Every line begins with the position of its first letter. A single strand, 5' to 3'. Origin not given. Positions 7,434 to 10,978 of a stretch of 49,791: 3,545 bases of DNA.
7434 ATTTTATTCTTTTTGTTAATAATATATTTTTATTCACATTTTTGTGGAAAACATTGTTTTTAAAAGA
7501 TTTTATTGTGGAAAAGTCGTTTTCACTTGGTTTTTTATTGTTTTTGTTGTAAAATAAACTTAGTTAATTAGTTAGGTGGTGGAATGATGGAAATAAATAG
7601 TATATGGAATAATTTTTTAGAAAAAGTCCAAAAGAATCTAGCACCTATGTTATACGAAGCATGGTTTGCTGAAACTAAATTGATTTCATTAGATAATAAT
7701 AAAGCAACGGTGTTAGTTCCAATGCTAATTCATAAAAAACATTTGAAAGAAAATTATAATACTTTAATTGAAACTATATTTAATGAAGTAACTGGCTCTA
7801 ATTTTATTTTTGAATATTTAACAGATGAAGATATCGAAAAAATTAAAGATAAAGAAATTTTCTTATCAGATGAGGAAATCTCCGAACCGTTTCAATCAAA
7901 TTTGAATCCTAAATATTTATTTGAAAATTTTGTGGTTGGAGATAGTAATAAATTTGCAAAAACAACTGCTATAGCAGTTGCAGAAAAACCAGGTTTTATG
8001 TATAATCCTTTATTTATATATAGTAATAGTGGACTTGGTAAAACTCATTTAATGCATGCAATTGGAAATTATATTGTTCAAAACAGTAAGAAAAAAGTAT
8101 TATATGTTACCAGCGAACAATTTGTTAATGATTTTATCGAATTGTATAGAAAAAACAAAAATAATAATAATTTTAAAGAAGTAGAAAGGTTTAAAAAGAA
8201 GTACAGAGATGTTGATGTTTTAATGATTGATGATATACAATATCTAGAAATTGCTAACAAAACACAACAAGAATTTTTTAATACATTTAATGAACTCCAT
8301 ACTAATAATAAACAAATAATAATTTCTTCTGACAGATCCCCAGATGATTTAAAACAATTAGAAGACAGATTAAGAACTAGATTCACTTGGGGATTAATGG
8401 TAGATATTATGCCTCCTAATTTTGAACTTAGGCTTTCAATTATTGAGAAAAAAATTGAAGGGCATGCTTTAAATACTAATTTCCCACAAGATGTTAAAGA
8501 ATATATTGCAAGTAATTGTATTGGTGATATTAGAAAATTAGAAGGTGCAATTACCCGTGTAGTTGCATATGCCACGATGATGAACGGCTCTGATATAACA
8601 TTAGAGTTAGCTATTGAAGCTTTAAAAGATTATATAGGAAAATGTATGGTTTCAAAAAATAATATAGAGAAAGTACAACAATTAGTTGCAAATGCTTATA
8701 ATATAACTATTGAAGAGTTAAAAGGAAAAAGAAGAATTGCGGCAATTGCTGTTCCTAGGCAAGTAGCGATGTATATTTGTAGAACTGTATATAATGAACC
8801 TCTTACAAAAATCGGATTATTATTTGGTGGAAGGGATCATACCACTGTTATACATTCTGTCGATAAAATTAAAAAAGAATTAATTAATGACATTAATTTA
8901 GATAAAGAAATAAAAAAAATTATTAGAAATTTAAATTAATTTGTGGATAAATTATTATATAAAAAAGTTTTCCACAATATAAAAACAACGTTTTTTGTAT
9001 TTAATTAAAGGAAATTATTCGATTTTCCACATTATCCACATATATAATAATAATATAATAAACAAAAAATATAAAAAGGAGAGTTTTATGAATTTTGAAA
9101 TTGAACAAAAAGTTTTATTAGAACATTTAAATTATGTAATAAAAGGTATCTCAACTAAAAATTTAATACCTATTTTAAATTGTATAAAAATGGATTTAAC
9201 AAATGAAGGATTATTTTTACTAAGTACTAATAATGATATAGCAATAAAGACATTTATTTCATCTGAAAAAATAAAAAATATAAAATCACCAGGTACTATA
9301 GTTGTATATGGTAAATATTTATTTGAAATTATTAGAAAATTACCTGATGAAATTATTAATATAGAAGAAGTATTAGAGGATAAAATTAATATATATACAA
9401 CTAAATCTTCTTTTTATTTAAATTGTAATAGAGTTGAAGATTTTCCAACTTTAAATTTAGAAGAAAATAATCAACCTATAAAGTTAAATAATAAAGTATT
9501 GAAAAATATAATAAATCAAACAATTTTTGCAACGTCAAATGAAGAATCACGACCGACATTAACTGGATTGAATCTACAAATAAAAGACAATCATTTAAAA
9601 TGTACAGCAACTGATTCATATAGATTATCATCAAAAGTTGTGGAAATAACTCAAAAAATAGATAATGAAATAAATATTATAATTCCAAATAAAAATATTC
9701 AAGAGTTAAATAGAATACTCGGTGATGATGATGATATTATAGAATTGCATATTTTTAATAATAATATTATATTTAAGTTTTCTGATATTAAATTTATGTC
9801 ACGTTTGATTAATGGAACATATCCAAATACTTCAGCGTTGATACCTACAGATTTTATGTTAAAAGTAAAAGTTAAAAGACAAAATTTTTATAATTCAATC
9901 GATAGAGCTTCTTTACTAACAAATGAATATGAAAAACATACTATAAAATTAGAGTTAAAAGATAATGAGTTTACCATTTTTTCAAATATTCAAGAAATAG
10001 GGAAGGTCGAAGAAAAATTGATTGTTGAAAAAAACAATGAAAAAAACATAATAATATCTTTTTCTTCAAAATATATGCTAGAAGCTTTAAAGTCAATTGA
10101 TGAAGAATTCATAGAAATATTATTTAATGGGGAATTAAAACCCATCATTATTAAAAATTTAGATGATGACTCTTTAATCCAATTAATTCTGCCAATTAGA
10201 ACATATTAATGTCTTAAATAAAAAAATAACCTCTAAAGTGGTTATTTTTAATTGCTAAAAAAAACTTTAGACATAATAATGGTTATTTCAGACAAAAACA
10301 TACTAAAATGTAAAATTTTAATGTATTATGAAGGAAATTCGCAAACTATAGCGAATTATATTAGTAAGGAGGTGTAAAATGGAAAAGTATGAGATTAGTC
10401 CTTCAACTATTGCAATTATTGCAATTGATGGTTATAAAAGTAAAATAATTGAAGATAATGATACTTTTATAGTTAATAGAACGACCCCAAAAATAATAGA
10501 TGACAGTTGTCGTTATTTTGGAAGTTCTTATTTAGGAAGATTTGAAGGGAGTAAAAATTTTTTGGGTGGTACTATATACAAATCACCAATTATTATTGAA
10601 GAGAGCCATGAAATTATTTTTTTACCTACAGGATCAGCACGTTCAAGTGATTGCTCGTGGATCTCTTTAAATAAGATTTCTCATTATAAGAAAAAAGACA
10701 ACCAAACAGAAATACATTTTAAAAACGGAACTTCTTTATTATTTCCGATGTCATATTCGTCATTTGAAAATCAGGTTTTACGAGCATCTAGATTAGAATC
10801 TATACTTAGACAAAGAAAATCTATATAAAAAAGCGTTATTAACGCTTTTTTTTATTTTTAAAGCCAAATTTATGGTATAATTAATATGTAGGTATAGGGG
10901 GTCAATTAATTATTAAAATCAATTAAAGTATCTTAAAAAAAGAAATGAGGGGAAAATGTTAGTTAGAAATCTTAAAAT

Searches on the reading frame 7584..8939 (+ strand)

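Call 39: search_protein_families(library=pfam, proteins=[window:7584-8939:+], max_evalue=0.001)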
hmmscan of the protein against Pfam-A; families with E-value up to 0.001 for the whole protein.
window:7584-8939:+ (451 aa): 7 families
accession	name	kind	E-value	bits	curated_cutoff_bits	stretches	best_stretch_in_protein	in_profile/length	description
PF00308.24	Bac_DnaA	-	1.2e-64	217.8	23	1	107-274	1-162/162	Bacterial DnaA ATPAse domain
PF08299.17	Bac_DnaA_C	-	7.3e-27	93.6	31.5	1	361-429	1-69/69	Bacterial dnaA protein helix-turn-helix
PF11638.13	DnaA_N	-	1.6e-09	37.8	24.6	1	5-67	1-64/65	DnaA N-terminal domain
PF01695.23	IstB_IS21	-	2.1e-08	34.4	24.1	1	147-252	99-195/238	IstB-like ATP binding protein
PF00004.35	AAA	-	8e-05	23.5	21.2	1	145-258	3-116/131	ATPase family associated with various cellular activities (AAA)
PF13173.12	AAA_14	-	0.00017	22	27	1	151-268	13-116/129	AAA domain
PF23007.1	DnaA_N-like_STI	-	0.00076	20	27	0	3-73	9-79/86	STICHEL, DnaA_N-like alpha-beta domain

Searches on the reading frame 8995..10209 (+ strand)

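Call 39: search_protein_families(library=pfam, proteins=[window:8995-10209:+], max_evalue=0.001)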
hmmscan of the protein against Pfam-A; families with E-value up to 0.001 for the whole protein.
window:8995-10209:+ (404 aa): 3 families
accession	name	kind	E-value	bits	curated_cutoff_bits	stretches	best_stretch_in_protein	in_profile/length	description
PF02767.21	DNA_pol3_beta_2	-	7.1e-36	123.5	27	1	164-278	2-116/116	DNA polymerase III beta subunit, central domain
PF00712.24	DNA_pol3_beta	-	1.6e-29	102.9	24.4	2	32-153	1-119/120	DNA polymerase III beta subunit, N-terminal domain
PF02768.20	DNA_pol3_beta_3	-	1.2e-24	86.9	27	1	282-402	3-121/121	DNA polymerase III beta subunit, C-terminal domain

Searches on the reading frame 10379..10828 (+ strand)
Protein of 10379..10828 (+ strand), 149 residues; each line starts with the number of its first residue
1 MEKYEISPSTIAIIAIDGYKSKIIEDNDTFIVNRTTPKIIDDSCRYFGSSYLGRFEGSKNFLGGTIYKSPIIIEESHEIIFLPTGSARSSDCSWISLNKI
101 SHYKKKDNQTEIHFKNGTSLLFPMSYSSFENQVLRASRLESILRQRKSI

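Call 39: search_protein_families(library=pfam, proteins=[window:10379-10828:+], max_evalue=0.001)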
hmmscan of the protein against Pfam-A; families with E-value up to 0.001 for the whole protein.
window:10379-10828:+ (149 aa): 1 family
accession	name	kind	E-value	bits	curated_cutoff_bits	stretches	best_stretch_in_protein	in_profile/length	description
PF06338.17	ComK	-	1.3e-41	142.3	22.3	1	1-147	1-151/152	ComK protein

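Call 42: find_homologous_proteins(query=window:10379-10828:+, max_evalue=1e-10)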
Query window:10379-10828:+ (149 aa): 598 proteins with E <= 1e-10 among 610 candidates; the best 120 are listed.
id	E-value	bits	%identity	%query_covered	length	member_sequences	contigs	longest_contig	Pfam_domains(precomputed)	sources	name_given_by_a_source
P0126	6.8e-77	274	83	100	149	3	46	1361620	PF06338.18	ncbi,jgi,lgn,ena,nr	ncbi:MAG TPA: hypothetical protein GXZ63_01215 [Mollicutes bacterium]|jgi:competence protein ComK|nr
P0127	4.6e-75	268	83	100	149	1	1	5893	PF06338.18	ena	-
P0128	2.0e-73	263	80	100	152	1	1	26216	PF06338.18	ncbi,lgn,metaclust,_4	metaclust:\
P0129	1.5e-72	260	80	99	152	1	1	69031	PF06338.18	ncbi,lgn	-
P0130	1.7e-72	260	79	100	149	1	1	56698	PF06338.18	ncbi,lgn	-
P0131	3.7e-72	259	81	100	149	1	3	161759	PF06338.18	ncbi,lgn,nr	ncbi:MAG: competence protein ComK [Bacilli bacterium]|nr:competence protein ComK [Bacilli bacterium]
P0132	4.8e-72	258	82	99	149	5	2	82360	PF06338.18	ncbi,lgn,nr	ncbi:MAG: competence protein ComK [Bacilli bacterium]|nr:competence protein ComK [Bacilli bacterium]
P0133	5.0e-70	252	75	100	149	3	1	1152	PF06338.18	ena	-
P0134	9.7e-67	241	74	97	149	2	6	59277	PF06338.18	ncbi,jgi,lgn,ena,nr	ncbi:MAG: hypothetical protein GX190_01550 [Mollicutes bacterium]|nr:hypothetical protein [Mollicute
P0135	5.6e-65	235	74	99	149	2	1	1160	PF06338.18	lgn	-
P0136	5.0e-63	229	71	100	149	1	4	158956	PF06338.18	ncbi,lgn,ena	-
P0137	4.5e-62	226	71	99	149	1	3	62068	PF06338.18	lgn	-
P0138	2.8e-57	210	68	100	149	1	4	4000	PF06338.18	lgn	-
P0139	4.0e-52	194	85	71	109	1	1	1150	PF06338.18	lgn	-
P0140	5.4e-51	190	100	60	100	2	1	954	PF06338.18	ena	-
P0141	6.8e-51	190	59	99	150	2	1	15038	PF06338.18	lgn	-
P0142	7.2e-51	190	61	99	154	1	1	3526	PF06338.18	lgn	-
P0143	8.4e-50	186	58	100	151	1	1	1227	PF06338.18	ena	-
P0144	8.6e-50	186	58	100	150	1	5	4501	PF06338.18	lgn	-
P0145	2.5e-49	185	58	100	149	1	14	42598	PF06338.18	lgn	-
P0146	8.8e-49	183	60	100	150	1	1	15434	PF06338.18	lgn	-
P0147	1.1e-48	183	58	100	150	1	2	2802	PF06338.18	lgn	-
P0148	3.1e-47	178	58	99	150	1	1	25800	PF06338.18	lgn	-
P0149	5.8e-47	177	60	98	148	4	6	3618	PF06338.18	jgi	jgi:competence protein ComK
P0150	5.9e-47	177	56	99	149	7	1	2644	PF06338.18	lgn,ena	-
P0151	7.1e-47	177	59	99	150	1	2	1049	PF06338.18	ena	-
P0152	7.4e-47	177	57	99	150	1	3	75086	PF06338.18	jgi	-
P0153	9.4e-47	176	57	99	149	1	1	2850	PF06338.18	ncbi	-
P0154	9.5e-47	176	59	99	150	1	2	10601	PF06338.18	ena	-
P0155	1.1e-46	176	57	100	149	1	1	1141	PF06338.18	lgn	-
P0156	1.4e-46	176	59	99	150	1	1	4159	PF06338.18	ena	-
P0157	2.4e-46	175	56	99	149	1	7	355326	PF06338.18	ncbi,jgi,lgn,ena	jgi:competence protein ComK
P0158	2.9e-46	175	57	99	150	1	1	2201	PF06338.18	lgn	-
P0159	3.8e-46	174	59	99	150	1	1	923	PF06338.18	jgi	-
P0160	3.8e-46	174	59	99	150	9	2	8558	PF06338.18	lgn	-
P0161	5.0e-46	174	59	99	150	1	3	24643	PF06338.18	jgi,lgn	-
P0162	6.8e-46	174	59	99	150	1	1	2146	PF06338.18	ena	-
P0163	7.9e-46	173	59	99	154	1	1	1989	PF06338.18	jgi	jgi:competence protein ComK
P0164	8.8e-46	173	59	99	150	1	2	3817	PF06338.18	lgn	-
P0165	9.5e-46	173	58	97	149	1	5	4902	PF06338.18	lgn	-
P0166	1.2e-45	173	59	99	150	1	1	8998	PF06338.18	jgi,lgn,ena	-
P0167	1.5e-45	172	59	99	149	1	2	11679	PF06338.18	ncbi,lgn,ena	-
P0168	1.8e-45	172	59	99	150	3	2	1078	PF06338.18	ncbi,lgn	-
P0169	2.0e-45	172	56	100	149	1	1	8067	PF06338.18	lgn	-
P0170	3.2e-45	171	59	97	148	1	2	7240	PF06338.18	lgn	-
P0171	3.2e-45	171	59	99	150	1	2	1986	PF06338.18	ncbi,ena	-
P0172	3.6e-45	171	59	99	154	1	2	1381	PF06338.18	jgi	jgi:competence protein ComK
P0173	3.7e-45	171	57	98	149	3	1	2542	PF06338.18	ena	-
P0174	4.2e-45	171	59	99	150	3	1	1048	PF06338.18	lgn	-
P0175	4.6e-45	171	57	99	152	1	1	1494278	PF06338.18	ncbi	-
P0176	5.4e-45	171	55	100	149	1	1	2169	PF06338.18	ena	-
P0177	5.6e-45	171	57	99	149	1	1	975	PF06338.18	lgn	-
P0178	6.1e-45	170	57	100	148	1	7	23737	PF06338.18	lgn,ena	-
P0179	6.8e-45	170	58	99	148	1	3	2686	PF06338.18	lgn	-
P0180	8.8e-45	170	58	99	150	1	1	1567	PF06338.18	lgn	-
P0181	1.1e-44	170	58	99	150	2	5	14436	PF06338.18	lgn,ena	-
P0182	1.2e-44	169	57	99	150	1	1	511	PF06338.18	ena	-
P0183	1.2e-44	169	57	99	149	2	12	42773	PF06338.18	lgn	-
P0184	1.3e-44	169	58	98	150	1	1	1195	PF06338.18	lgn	-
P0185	1.4e-44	169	53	98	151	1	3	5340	PF06338.18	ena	-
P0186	1.4e-44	169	57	99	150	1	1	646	PF06338.18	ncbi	-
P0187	1.7e-44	169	56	100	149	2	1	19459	PF06338.18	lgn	-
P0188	1.9e-44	169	56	99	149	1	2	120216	PF06338.18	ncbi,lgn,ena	-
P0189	2.5e-44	168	54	99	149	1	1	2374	PF06338.18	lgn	-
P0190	3.0e-44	168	56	99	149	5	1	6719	PF06338.18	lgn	-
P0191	3.1e-44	168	57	99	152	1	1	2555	PF06338.18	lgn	-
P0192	3.2e-44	168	58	99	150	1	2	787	PF06338.18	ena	-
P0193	3.8e-44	168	58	98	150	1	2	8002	PF06338.18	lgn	-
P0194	3.8e-44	168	55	98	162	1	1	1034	PF06338.18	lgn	-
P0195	3.9e-44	168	56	99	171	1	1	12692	PF06338.18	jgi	jgi:competence protein ComK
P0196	4.5e-44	168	57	99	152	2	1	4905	PF06338.18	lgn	-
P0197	4.8e-44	168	56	99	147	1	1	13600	PF06338.18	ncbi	-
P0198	5.0e-44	167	59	99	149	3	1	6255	PF06338.18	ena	-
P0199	5.4e-44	167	56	99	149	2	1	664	PF06338.18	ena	-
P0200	5.4e-44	167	56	97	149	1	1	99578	PF06338.18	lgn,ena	-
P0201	5.5e-44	167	57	99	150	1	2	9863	PF06338.18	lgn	-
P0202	5.8e-44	167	58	99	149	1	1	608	PF06338.18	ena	-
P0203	5.8e-44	167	52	99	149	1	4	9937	PF06338.18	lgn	-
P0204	6.0e-44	167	58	99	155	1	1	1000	PF06338.18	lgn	-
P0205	8.4e-44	167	56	100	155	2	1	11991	PF06338.18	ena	-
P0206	9.4e-44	167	56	100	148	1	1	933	PF06338.18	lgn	-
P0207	1.0e-43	166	56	99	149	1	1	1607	PF06338.18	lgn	-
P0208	1.1e-43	166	56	99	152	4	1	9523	PF06338.18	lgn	-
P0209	1.1e-43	166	56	99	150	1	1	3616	PF06338.18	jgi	jgi:competence protein ComK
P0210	1.6e-43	166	56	99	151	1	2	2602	PF06338.18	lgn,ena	-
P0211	1.6e-43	166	58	99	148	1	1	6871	PF06338.18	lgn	-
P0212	1.7e-43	166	58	100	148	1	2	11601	PF06338.18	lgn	-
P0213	1.9e-43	166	56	99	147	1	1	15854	PF06338.18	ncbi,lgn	-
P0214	1.9e-43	166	57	99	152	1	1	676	PF06338.18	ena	-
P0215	2.0e-43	166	55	99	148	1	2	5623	PF06338.18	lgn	-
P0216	2.0e-43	165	60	99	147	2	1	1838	PF06338.18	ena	-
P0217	2.3e-43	165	59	99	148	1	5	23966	PF06338.18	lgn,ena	-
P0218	2.7e-43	165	56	99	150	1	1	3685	PF06338.18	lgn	-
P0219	3.0e-43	165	56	99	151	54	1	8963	PF06338.18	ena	-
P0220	3.7e-43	165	52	99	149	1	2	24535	PF06338.18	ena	-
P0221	3.8e-43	165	56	99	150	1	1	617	PF06338.18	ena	-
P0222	4.1e-43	165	56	99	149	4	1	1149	PF06338.18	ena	-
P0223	5.9e-43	164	56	97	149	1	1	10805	PF06338.18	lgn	-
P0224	6.0e-43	164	53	98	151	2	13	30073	PF06338.18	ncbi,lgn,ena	-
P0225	7.0e-43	164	56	99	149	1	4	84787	PF06338.18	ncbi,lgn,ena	-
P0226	7.4e-43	164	51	99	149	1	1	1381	PF06338.18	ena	-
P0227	7.5e-43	164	54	98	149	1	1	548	PF06338.18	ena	-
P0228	8.1e-43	164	54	99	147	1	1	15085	PF06338.18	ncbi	-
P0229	8.6e-43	163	54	99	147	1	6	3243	PF06338.18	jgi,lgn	jgi:competence protein ComK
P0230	8.8e-43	163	53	98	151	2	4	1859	PF06338.18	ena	-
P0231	8.9e-43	163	54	100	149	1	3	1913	PF06338.18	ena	-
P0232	9.2e-43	163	55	98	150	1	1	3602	PF06338.18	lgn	-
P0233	9.5e-43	163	55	99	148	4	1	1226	PF06338.18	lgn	-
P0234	1.0e-42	163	55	99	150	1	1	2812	PF06338.18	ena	-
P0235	1.0e-42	163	52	99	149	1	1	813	PF06338.18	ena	-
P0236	1.1e-42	163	57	99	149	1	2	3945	PF06338.18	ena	-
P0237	1.4e-42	163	58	99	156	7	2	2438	PF06338.18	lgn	-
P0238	1.5e-42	163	57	99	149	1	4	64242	PF06338.18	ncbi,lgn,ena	-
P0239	1.5e-42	163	57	99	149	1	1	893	PF06338.18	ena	-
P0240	1.5e-42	163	57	99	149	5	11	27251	PF06338.18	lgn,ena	-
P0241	1.8e-42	162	54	100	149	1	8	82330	PF06338.18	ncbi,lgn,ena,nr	ncbi:MAG: competence protein ComK [Bacilli bacterium]|nr:competence protein ComK [Bacilli bacterium]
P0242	2.0e-42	162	57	99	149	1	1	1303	PF06338.18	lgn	-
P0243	2.0e-42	162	55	99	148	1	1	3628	PF06338.18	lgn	-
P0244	2.0e-42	162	55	98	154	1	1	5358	PF06338.18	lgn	-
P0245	2.0e-42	162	56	99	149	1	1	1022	PF06338.18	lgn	-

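Call 43: find_encoding_contigs(protein=P0131, flank=2500, max_places=1)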
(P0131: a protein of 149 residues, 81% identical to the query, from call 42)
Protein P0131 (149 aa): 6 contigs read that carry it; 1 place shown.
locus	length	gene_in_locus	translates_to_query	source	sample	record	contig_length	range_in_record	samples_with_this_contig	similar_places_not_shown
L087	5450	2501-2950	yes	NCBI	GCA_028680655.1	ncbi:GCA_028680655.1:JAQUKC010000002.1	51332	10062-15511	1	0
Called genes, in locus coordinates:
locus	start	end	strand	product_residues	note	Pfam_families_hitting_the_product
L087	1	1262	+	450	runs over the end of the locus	PF11638:DnaA_N (weak), PF00308:Bac_DnaA, PF01695:IstB_IS21 (weak), PF08299:Bac_DnaA_C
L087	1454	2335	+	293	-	PF00712:DNA_pol3_beta (faint), PF02767:DNA_pol3_beta_2, PF02768:DNA_pol3_beta_3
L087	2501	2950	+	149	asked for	PF06338:ComK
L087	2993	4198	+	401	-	PF02463:SMC_N, PF13476:AAA_23 (weak)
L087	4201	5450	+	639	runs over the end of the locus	PF02518:HATPase_c, PF00204:DNA_gyraseB, PF01751:Toprim, PF00986:DNA_gyraseB_C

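Call 44: find_encoding_contigs(protein=P0132, flank=2500, max_places=1)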
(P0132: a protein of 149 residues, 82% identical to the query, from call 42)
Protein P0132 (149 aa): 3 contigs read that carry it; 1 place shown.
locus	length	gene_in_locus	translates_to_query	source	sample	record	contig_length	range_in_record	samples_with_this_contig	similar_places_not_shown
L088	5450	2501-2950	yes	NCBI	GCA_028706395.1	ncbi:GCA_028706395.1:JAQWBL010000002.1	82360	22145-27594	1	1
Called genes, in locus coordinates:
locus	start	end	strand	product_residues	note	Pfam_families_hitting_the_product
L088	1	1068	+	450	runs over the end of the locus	PF11638:DnaA_N, PF00308:Bac_DnaA, PF01695:IstB_IS21 (weak), PF08299:Bac_DnaA_C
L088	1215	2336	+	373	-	PF00712:DNA_pol3_beta, PF02767:DNA_pol3_beta_2, PF02768:DNA_pol3_beta_3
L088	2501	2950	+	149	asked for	PF06338:ComK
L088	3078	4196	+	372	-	PF02463:SMC_N, PF13175:AAA_15, PF13476:AAA_23 (weak)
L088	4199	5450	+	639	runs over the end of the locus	PF02518:HATPase_c, PF00204:DNA_gyraseB, PF01751:Toprim, PF00986:DNA_gyraseB_C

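Call 45: find_encoding_contigs(protein=P0126, flank=2500, max_places=2)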
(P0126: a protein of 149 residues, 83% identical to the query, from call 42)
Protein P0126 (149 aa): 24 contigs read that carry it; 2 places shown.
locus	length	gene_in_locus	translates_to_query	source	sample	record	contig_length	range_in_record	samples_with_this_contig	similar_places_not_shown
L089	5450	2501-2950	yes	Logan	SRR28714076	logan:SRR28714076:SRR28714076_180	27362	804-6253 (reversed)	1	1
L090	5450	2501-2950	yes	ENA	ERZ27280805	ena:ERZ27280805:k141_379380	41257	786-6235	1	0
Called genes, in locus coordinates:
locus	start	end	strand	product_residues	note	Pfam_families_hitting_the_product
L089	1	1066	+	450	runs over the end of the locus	PF11638:DnaA_N, PF01695:IstB_IS21 (weak), PF00308:Bac_DnaA, PF08299:Bac_DnaA_C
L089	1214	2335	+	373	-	PF00712:DNA_pol3_beta, PF02767:DNA_pol3_beta_2, PF02768:DNA_pol3_beta_3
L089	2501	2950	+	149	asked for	PF06338:ComK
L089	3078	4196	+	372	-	PF02463:SMC_N, PF13175:AAA_15 (weak), PF13476:AAA_23 (faint)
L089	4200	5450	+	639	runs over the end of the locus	PF02518:HATPase_c, PF00204:DNA_gyraseB, PF01751:Toprim, PF00986:DNA_gyraseB_C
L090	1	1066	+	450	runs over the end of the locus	PF11638:DnaA_N, PF01695:IstB_IS21 (weak), PF00308:Bac_DnaA, PF08299:Bac_DnaA_C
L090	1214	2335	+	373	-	PF00712:DNA_pol3_beta, PF02767:DNA_pol3_beta_2, PF02768:DNA_pol3_beta_3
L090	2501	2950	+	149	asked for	PF06338:ComK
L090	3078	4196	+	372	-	PF02463:SMC_N, PF13175:AAA_15 (weak), PF13476:AAA_23 (faint)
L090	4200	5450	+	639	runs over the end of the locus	PF02518:HATPase_c, PF00204:DNA_gyraseB, PF01751:Toprim, PF00986:DNA_gyraseB_C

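Call 46: find_encoding_contigs(protein=P0134, flank=2500, max_places=1)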
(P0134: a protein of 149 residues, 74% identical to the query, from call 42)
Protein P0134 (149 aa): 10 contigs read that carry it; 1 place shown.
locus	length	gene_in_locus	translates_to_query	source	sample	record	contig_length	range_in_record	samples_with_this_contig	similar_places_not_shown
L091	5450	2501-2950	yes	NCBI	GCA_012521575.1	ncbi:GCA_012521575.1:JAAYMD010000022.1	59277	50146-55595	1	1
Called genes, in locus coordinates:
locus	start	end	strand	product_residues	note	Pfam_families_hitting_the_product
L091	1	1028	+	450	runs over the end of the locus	PF11638:DnaA_N, PF01695:IstB_IS21, PF00308:Bac_DnaA, PF08299:Bac_DnaA_C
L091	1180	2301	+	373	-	PF00712:DNA_pol3_beta, PF02767:DNA_pol3_beta_2, PF02768:DNA_pol3_beta_3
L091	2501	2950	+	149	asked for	PF06338:ComK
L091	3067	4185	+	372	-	PF02463:SMC_N, PF13175:AAA_15, PF13476:AAA_23, PF13304:AAA_21 (faint)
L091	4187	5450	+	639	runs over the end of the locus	PF02518:HATPase_c, PF00204:DNA_gyraseB, PF01751:Toprim, PF00986:DNA_gyraseB_C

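Call 47: find_encoding_contigs(protein=P0136, flank=2500, max_places=1)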
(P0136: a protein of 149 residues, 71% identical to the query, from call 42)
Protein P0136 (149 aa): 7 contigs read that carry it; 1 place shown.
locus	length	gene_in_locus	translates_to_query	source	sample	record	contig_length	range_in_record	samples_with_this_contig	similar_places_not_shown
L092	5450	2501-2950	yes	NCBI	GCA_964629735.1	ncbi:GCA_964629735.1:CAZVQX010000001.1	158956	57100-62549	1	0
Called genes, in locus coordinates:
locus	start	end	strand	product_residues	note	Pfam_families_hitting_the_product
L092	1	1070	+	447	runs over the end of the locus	PF11638:DnaA_N, PF00308:Bac_DnaA, PF01695:IstB_IS21 (weak), PF08299:Bac_DnaA_C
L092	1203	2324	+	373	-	PF00712:DNA_pol3_beta, PF02767:DNA_pol3_beta_2, PF02768:DNA_pol3_beta_3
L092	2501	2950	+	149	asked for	PF06338:ComK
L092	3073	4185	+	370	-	PF02463:SMC_N, PF13476:AAA_23 (weak)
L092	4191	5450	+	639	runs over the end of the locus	PF02518:HATPase_c, PF00204:DNA_gyraseB, PF01751:Toprim, PF00986:DNA_gyraseB_C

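Call 62: find_encoding_contigs(protein=P0175, flank=1500, max_places=1)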
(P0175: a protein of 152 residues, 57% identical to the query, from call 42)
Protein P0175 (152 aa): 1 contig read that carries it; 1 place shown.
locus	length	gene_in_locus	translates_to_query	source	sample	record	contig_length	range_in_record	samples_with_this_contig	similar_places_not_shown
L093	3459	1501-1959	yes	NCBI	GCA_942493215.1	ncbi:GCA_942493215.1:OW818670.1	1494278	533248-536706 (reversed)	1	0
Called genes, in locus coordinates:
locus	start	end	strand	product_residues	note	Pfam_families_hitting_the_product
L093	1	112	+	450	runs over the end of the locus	PF11638:DnaA_N, PF00308:Bac_DnaA, PF01695:IstB_IS21 (weak), PF13401:AAA_22 (weak), PF00004:AAA (weak), PF08299:Bac_DnaA_C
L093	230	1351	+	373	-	PF00712:DNA_pol3_beta, PF02767:DNA_pol3_beta_2, PF02768:DNA_pol3_beta_3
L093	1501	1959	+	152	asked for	PF06338:ComK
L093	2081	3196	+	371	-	PF02463:SMC_N, PF13175:AAA_15 (weak), PF13476:AAA_23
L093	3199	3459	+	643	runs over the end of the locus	PF02518:HATPase_c, PF00204:DNA_gyraseB, PF01751:Toprim, PF00986:DNA_gyraseB_C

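Call 63: find_encoding_contigs(protein=P0129, flank=1500, max_places=1)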
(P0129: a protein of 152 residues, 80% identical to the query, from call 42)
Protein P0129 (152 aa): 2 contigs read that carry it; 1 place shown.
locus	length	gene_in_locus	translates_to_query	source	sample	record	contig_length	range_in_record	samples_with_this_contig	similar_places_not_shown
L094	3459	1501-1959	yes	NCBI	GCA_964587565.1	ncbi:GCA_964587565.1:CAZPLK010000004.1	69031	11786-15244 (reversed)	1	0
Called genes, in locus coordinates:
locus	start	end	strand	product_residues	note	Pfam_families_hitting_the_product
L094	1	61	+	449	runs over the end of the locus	PF11638:DnaA_N, PF00308:Bac_DnaA, PF01695:IstB_IS21 (weak), PF08299:Bac_DnaA_C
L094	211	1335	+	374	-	PF00712:DNA_pol3_beta, PF02767:DNA_pol3_beta_2, PF02768:DNA_pol3_beta_3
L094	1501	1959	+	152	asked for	PF06338:ComK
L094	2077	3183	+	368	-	PF02463:SMC_N, PF13175:AAA_15 (weak), PF13476:AAA_23 (faint), PF13304:AAA_21 (faint)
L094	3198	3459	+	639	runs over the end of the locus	PF02518:HATPase_c, PF00204:DNA_gyraseB, PF01751:Toprim, PF00986:DNA_gyraseB_C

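Call 64: find_encoding_contigs(protein=P0130, flank=1500, max_places=1)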
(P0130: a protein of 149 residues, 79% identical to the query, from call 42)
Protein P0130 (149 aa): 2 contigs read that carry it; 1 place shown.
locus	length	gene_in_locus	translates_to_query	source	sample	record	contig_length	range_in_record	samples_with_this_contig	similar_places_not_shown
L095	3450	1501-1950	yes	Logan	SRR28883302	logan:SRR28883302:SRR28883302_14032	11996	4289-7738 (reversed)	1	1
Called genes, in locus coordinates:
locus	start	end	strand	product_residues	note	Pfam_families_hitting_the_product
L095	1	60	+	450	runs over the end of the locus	PF11638:DnaA_N (weak), PF01695:IstB_IS21 (weak), PF00308:Bac_DnaA, PF08299:Bac_DnaA_C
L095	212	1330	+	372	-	PF00712:DNA_pol3_beta, PF02767:DNA_pol3_beta_2, PF02768:DNA_pol3_beta_3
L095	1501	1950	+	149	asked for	PF06338:ComK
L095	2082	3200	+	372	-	PF02463:SMC_N, PF13476:AAA_23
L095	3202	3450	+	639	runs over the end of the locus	PF02518:HATPase_c, PF00204:DNA_gyraseB, PF01751:Toprim, PF00986:DNA_gyraseB_C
